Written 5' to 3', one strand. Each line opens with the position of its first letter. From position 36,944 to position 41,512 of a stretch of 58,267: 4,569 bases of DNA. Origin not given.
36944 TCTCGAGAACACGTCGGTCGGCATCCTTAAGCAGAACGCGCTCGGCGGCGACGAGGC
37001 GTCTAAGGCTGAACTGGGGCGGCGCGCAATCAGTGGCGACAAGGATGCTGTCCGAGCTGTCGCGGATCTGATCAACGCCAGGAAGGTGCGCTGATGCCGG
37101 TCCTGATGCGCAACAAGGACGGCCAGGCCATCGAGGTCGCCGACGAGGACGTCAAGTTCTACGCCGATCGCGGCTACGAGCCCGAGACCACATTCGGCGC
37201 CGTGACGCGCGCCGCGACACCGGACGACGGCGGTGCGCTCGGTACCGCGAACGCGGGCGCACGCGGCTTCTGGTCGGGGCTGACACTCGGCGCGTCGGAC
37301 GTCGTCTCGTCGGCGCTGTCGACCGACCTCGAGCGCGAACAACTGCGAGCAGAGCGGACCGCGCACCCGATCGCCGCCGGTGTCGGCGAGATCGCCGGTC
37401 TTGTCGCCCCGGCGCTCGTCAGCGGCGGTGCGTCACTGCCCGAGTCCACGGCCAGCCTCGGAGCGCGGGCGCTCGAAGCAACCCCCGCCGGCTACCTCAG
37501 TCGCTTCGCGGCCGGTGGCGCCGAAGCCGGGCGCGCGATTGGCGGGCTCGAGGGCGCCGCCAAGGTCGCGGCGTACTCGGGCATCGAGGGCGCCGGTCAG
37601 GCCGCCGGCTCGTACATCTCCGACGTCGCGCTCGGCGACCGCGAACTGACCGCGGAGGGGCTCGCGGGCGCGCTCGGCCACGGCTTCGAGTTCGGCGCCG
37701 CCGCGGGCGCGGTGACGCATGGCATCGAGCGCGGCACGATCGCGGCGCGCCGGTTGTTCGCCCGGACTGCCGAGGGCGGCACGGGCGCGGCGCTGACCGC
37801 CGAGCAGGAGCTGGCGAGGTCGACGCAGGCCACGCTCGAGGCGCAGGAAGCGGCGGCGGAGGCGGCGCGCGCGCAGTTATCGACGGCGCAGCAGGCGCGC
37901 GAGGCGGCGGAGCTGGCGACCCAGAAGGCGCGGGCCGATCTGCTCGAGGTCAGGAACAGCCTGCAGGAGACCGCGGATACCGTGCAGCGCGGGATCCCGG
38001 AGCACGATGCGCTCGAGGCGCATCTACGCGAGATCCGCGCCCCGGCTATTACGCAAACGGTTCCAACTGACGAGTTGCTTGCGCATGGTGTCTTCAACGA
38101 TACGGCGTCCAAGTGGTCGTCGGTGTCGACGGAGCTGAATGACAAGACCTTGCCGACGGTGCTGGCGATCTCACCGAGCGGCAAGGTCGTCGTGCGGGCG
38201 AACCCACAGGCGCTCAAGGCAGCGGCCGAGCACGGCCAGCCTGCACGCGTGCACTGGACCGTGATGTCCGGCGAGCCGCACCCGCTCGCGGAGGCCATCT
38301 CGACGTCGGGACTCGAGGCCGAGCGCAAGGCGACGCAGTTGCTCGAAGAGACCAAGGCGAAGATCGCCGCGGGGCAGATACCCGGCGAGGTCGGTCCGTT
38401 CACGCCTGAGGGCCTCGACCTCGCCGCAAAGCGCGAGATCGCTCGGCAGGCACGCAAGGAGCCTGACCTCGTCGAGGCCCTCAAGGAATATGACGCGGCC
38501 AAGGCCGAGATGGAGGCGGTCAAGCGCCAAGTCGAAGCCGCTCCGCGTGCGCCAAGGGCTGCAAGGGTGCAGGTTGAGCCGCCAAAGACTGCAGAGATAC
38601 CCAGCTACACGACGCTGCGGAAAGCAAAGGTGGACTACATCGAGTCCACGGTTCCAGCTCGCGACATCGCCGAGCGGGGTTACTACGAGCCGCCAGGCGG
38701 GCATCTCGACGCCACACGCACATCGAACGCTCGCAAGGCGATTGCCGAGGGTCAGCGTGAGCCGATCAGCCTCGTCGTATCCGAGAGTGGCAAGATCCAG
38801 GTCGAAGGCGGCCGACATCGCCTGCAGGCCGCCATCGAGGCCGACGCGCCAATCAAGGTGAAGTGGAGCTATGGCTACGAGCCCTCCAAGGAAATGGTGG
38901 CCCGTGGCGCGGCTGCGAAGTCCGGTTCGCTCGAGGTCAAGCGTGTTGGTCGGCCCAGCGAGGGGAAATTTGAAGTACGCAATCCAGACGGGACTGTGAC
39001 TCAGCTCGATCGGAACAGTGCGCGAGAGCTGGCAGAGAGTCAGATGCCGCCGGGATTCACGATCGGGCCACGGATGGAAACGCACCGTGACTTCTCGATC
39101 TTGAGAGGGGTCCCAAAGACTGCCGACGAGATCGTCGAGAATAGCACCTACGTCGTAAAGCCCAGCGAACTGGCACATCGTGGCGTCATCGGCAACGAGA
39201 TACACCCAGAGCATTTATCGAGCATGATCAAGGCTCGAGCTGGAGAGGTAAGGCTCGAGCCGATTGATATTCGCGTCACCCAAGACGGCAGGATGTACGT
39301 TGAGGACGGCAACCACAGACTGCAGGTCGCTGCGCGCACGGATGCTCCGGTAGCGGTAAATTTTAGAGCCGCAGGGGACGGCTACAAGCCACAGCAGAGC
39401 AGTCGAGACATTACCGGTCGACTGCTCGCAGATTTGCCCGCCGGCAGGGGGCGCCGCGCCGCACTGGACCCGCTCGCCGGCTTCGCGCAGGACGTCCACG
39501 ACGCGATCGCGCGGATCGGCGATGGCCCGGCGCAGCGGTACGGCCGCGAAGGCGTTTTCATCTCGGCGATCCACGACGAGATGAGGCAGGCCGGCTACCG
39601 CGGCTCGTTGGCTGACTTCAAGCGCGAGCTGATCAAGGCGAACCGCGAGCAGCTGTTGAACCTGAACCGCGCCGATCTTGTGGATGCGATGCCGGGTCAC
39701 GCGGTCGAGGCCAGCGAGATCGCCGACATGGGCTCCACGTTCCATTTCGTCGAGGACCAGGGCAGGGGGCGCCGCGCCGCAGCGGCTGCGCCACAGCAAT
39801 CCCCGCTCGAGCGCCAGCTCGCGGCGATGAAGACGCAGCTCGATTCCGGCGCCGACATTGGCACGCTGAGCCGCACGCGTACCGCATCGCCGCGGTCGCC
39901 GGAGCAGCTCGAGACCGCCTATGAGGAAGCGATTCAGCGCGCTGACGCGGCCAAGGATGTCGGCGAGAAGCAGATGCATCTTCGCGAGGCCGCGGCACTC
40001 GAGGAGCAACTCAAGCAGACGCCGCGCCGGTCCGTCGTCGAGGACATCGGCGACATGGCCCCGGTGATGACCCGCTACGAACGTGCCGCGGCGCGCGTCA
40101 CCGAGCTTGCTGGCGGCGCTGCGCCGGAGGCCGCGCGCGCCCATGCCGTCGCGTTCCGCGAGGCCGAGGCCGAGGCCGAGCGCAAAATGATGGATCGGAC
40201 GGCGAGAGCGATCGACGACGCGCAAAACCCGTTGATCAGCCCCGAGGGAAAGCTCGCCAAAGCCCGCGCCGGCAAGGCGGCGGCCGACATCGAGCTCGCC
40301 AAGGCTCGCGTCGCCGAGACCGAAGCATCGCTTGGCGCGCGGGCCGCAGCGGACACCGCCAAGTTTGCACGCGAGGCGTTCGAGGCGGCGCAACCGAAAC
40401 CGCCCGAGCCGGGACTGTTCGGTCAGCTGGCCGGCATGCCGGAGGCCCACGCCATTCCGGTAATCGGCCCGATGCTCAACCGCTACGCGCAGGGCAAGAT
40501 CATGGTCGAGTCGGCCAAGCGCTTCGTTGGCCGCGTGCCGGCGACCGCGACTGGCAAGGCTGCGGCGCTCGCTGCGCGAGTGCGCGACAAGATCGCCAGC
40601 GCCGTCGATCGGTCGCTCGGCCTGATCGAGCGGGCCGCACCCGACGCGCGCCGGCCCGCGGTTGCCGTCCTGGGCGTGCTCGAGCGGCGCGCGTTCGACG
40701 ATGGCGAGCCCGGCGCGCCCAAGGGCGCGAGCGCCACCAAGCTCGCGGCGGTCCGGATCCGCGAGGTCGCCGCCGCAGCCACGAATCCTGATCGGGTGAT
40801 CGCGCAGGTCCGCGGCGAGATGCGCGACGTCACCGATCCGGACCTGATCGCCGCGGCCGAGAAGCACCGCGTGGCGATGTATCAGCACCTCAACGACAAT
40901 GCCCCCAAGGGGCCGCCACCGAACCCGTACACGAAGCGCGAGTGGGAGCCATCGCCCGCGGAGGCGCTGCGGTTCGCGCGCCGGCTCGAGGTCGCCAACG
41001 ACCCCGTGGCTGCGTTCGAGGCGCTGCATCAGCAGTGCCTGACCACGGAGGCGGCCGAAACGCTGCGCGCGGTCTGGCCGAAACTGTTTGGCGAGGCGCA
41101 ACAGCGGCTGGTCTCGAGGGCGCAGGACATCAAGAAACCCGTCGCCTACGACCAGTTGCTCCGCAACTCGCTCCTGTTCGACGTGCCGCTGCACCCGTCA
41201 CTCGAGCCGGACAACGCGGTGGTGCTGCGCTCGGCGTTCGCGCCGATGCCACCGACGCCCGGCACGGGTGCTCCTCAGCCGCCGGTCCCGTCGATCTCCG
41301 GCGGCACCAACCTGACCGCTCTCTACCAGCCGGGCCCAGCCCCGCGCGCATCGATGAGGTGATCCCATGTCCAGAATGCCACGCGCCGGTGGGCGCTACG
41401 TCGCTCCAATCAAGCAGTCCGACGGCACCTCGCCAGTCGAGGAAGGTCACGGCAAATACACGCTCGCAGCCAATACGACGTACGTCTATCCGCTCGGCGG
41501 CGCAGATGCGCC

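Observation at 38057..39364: Giant ejection-type virion protein carries three tandem ParB/sulfiredoxin-like modules in a patch of foreign codon usage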

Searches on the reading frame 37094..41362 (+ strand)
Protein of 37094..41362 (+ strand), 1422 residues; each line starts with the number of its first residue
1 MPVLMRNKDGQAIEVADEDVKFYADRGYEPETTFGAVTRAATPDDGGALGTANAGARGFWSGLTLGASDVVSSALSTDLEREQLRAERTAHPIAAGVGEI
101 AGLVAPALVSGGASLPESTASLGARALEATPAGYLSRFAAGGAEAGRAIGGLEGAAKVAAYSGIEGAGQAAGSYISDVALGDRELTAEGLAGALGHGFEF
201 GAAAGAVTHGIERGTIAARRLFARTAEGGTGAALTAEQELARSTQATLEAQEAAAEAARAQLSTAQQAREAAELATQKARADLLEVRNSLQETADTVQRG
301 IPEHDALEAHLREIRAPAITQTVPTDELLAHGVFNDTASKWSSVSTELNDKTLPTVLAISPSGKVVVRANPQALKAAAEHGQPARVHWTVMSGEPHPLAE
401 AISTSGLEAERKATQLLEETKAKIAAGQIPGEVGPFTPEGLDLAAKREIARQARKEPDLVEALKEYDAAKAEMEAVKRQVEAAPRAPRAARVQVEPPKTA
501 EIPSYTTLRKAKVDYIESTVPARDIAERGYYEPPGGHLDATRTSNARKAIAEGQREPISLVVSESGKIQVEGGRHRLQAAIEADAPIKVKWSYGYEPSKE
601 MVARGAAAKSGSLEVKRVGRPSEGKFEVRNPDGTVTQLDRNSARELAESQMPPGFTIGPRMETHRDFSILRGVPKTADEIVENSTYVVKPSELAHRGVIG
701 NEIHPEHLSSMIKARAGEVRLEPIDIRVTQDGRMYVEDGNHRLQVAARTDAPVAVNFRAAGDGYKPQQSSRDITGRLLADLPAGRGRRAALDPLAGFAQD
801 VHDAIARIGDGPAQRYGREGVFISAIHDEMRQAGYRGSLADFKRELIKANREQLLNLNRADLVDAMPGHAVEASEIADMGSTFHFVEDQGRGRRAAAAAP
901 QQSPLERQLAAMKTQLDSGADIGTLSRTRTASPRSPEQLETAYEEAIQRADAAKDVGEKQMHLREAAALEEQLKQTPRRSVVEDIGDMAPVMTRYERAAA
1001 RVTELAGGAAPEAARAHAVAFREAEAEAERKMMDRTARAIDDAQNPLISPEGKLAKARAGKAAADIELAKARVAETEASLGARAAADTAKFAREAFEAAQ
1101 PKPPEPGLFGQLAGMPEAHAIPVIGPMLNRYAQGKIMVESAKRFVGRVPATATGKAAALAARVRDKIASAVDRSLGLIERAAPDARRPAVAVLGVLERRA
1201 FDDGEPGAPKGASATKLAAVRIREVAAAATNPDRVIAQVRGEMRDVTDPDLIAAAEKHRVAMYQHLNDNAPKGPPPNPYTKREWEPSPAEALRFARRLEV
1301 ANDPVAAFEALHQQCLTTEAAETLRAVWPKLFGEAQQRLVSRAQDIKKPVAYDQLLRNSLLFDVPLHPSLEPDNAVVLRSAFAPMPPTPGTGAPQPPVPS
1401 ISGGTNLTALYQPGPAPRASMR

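Call 5: search_protein_families(library=pfam, proteins=[window:37094-41362:+], max_evalue=1)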
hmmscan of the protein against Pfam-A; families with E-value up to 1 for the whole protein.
window:37094-41362:+ (1422 aa): 1 family
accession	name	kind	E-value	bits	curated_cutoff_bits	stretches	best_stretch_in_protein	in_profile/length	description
PF03207.18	OspD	-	0.041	13.7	25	1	223-299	143-219/254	Borrelia outer surface protein D (OspD)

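Call 6: search_protein_families(library=phrogs, proteins=[window:37094-41362:+], max_evalue=0.01)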
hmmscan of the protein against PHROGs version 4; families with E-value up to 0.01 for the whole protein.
window:37094-41362:+ (1422 aa): 1 family
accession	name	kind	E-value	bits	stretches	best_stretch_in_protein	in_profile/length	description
phrog_1033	-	DNA, RNA and nucleotide metabolism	0.0015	19.3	0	704-749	57-99/334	ParB-like partition protein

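Call 7: search_dna_similar(query=window:37094-41362:+, collection=phages, mode=protein, max_rows=40)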
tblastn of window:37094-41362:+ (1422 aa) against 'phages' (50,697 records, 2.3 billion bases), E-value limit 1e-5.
No match.

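Call 8: find_homologous_proteins(query=window:37094-41362:+)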
Query window:37094-41362:+ (1422 aa): 107 proteins with E <= 0.001 among 8000 candidates.
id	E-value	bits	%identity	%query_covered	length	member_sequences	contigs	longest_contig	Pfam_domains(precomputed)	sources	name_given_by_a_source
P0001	0.0e+0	1705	80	41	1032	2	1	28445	-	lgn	-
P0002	0.0e+0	1392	74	36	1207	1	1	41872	PF03496.21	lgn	-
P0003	8.3e-259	881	53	36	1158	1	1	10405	-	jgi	jgi:hypothetical protein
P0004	7.2e-258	877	56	37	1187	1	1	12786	-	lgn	-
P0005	7.5e-217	742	48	34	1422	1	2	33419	-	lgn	-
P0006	2.0e-206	707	41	62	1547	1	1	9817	-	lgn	-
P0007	4.4e-205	703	49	34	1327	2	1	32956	-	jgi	jgi:hypothetical protein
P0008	3.5e-200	686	52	31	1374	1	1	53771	-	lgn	-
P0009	1.2e-187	645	49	37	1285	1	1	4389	PF03496.21,PF01129.25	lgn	-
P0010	2.7e-185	637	51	37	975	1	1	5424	-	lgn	-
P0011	5.5e-182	626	47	34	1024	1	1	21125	-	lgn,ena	-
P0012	6.2e-177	609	50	26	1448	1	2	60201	PF03496.21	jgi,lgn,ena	-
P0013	3.4e-170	587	53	21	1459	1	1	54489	-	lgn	-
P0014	2.2e-167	578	44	34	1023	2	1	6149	-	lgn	-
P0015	3.0e-163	564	47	37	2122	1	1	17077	PF03496.21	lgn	-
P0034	1.1e-131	459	40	31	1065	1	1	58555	-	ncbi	-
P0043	1.2e-123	433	38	36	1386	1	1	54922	PF03496.21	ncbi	-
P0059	5.5e-94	335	37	30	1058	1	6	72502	-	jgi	jgi:hypothetical protein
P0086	2.5e-13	67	44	10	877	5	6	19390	-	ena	-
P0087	5.4e-13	66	25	8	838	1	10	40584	-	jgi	jgi:hypothetical protein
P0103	3.4e-5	40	32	8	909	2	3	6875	PF27507.1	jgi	jgi:hypothetical protein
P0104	5.4e-5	40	32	8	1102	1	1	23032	PF20721.3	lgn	-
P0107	1.0e-4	39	25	16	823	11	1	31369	-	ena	-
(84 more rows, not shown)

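Call 44: find_encoding_contigs(protein=P0001, flank=10000, max_places=2)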
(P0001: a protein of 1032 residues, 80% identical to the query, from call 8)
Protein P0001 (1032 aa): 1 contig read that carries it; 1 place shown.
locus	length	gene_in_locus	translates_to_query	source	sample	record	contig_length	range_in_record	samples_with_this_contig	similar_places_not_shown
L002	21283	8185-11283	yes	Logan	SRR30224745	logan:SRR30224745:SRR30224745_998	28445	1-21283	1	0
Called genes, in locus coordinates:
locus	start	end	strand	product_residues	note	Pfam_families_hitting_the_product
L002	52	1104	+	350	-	-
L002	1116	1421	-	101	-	-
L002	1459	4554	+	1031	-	-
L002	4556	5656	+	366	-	PF13884:Peptidase_S74 (weak)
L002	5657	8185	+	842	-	-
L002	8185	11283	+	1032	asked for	-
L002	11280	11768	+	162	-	-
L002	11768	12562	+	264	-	-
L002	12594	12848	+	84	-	-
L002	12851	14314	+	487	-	-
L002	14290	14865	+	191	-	-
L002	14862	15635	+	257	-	-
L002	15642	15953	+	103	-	-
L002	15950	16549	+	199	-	PF01551:Peptidase_M23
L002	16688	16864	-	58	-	-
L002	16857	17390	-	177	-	-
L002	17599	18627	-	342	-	-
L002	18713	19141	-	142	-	-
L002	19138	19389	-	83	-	-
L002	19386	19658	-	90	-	-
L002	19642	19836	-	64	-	-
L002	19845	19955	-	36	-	-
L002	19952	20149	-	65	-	-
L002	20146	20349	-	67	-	-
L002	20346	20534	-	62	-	-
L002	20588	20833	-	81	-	-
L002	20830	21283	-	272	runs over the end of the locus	-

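Call 45: find_encoding_contigs(protein=P0002, flank=10000, max_places=2)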
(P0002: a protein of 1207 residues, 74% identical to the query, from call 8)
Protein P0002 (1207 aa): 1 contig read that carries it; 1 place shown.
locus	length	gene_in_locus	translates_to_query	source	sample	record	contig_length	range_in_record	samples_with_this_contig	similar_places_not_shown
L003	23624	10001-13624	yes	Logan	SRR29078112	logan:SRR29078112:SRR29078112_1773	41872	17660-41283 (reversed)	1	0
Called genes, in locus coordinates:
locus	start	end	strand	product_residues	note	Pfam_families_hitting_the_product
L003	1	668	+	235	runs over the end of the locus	-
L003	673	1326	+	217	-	PF24175:SU10_adaptor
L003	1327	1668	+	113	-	-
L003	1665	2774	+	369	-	-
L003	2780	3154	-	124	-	-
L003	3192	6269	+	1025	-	-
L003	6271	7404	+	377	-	PF13884:Peptidase_S74 (faint)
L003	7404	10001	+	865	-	-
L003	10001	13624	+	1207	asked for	PF03496:ADPrib_exo_Tox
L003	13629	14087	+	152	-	-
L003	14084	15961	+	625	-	PF03629:SASA, PF00801:PKD, PF18911:PKD_4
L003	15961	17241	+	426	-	-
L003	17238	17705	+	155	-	-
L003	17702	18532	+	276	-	-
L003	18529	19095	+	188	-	-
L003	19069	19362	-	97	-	-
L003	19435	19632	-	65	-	-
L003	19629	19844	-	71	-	-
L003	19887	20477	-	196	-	-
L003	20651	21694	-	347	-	PF00589:Phage_integrase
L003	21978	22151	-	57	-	-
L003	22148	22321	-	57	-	-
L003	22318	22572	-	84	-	-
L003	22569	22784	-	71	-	-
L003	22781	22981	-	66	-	-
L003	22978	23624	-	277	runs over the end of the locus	-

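Call 58: search_solved_structures(query=window:37094-41359:+, max_evalue=10)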
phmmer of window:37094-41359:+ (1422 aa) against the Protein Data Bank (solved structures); distinct sequences matched with E-value up to 10: 1.
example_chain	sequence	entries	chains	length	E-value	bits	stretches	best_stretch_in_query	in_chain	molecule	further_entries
9hig_j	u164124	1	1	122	0.54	11.5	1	568-666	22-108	Large ribosomal subunit protein uL14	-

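Call 60: search_protein_families(library=phrogs, proteins=[P0012, P0034, P0043, P0059, P0087, P0107, P0086, P0103, P0104], max_evalue=0.001)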
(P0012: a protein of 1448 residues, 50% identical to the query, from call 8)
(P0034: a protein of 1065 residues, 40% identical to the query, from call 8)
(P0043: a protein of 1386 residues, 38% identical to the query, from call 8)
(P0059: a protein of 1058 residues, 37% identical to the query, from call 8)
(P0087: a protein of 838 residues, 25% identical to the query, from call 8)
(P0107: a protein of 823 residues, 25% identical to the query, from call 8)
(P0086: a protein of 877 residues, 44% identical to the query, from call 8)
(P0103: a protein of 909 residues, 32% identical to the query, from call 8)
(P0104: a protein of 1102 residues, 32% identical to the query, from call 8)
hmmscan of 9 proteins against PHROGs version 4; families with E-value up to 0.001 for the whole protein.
P0012 (1448 aa): 2 families
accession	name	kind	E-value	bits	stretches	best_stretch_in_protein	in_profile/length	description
phrog_595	-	head and packaging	2.1e-06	28.3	1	491-631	354-501/513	head maturation protease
phrog_802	-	moron, auxiliary metabolic gene and host takeover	0.00062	19.5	0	500-592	426-516/674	Alt-like RNA polymerase ADP-ribosyltransferase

P0034 (1065 aa): 0 families

P0043 (1386 aa): 2 families
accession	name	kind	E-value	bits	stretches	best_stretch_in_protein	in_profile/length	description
phrog_3895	-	moron, auxiliary metabolic gene and host takeover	1.5e-10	42.3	1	444-557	206-327/340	ADP-ribosyltransferase exoenzyme toxin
phrog_595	-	head and packaging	1.1e-05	26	1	377-548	330-499/513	head maturation protease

P0059 (1058 aa): 0 families

P0087 (838 aa): 0 families

P0107 (823 aa): 0 families

P0086 (877 aa): 0 families

P0103 (909 aa): 2 families
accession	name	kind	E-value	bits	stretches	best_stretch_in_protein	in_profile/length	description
phrog_167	-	tail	0.0001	21.2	1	363-675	538-731/1555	tail length tape measure protein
phrog_594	-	unknown function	0.0007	21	1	588-633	36-81/85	-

P0104 (1102 aa): 1 family
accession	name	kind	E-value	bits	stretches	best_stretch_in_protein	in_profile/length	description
phrog_167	-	tail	1.6e-05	23.8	1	528-866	526-730/1555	tail length tape measure protein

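Call 73: search_solved_structures(query=A8, max_evalue=10)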
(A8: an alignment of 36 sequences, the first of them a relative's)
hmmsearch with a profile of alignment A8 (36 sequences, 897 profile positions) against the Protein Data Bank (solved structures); distinct sequences matched with E-value up to 10: 93 (the best 60 are shown).
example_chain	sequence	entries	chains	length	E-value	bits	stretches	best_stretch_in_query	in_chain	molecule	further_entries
2fic_A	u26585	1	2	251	0.0012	20.8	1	431-591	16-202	Myc box-dependent-interacting protein 1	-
6tik_C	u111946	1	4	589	0.0014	20.6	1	325-602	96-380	Capsid protein,Putative adhesin/invasin,Capsid protein,Factor H-binding protein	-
4tql_A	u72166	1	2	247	0.0035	19.3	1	331-588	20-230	Three helix bundle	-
9y5f_B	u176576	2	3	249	0.0051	18.7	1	328-508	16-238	sc-t-SNARE-5.s.8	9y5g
8rve_0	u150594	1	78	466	0.015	17.2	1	315-560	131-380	Vimentin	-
2lem_A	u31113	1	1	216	0.015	17.1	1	368-505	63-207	Apolipoprotein A-I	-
8gl3_A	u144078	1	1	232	0.019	16.8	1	366-587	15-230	pRLB-519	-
3s84_A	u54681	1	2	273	0.024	16.5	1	321-496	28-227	Apolipoprotein A-IV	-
9n9g_1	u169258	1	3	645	0.032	16.1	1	370-640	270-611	Kinetochore protein NDC80 homolog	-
7zr2_A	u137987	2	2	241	0.033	16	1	371-563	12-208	Spike protein S2',Chimeric protein mimic of SARS-CoV-2 Spike HR1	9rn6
2n5e_A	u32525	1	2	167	0.043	15.7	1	436-560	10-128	Apolipoprotein A-I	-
9yop_A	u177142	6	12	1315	0.054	15.3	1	372-602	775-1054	Myosin-7,General control transcription factor GCN4,Enhanced Green fluorescent protein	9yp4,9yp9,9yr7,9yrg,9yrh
4uos_A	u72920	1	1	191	0.06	15.2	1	316-477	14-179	DESIGNED HELICAL BUNDLE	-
3k2s_A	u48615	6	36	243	0.066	15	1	415-559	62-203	Apolipoprotein A-I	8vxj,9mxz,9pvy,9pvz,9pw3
9cfs_A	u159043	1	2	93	0.079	14.8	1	346-415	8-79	Long regulatory protein rop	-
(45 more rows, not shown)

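Call 74: search_protein_families(library=pfam, alignment_id=A8, max_evalue=0.01)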
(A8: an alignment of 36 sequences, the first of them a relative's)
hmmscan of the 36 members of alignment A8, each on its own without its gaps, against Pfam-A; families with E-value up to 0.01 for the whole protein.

A. member 1, P0001 (1032 aa): 1 family
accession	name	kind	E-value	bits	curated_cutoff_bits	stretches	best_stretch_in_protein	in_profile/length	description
PF21528.2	CC2D1A-B_DM14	-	0.0016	19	24.6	0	550-591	7-48/56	Coiled-coil and C2 domain-containing protein 1, DM14 domain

B. families by the number of members that match (of 36 scanned): 4 families
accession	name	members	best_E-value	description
PF20721.2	C19orf12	1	0.00052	C19orf12-like protein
PF21528.2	CC2D1A-B_DM14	1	0.0016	Coiled-coil and C2 domain-containing protein 1, DM14 domain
PF00846.24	Hanta_nucleocap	1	0.0058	Hantavirus nucleocapsid protein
PF21993.1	TetR_C_13_2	1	0.0093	Transcriptional regulator LmrA/YxaF-like, C-terminal domain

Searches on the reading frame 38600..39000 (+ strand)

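Call 5: search_protein_families(library=pfam, proteins=[window:38600-39000:+], max_evalue=1)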
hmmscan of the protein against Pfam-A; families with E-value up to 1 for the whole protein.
window:38600-39000:+ (133 aa): 1 family
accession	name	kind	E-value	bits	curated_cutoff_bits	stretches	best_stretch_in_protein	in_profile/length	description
PF07679.22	I-set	-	0.071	13.6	23.7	1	69-127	14-74/90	Immunoglobulin I-set domain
